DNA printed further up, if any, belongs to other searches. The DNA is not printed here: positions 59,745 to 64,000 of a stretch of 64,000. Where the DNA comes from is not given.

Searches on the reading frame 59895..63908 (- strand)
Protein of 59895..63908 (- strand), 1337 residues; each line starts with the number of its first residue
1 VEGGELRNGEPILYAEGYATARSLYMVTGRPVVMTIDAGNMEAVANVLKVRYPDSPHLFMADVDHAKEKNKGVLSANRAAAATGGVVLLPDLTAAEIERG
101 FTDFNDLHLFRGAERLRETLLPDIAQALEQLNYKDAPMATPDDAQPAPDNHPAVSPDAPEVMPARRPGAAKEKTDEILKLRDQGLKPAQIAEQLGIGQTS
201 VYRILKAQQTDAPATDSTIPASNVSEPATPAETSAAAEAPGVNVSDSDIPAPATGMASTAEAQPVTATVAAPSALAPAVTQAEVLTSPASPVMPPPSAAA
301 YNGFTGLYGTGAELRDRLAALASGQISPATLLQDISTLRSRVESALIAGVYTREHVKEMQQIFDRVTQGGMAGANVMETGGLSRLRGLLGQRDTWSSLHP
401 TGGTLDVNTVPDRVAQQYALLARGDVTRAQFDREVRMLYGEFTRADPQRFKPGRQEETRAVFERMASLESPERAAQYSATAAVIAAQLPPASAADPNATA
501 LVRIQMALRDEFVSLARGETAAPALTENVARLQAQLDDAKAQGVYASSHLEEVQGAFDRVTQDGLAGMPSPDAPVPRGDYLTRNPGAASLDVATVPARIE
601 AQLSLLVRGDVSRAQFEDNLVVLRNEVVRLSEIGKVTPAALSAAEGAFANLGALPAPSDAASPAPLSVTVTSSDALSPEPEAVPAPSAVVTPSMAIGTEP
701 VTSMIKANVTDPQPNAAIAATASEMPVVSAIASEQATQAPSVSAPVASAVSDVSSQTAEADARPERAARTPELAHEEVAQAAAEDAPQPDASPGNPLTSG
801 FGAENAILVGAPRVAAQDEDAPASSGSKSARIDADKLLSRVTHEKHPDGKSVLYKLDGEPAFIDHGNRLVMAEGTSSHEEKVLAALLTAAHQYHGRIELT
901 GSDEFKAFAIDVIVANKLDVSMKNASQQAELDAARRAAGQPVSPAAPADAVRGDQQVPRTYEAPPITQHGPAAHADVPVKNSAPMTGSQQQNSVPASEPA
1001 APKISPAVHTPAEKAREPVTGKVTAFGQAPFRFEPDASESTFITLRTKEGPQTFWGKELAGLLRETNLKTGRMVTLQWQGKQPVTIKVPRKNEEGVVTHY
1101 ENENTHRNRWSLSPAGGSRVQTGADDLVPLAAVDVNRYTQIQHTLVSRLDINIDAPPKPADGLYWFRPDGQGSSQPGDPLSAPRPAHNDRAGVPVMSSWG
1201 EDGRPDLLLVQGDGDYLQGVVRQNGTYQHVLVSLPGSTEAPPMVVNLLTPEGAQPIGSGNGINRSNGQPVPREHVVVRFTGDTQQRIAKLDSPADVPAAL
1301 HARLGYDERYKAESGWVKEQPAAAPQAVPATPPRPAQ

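Call 94: search_protein_families(library=pfam, proteins=[window:59895-63908:-], max_evalue=1e-8)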
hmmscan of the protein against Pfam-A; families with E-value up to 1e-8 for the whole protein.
window:59895-63908:- (1337 aa): 1 family
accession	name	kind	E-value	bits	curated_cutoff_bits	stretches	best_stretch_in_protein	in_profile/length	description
PF18821.6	LPD7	-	1.1e-15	57.8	27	1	840-934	6-91/92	Large polyvalent protein-associated domain 7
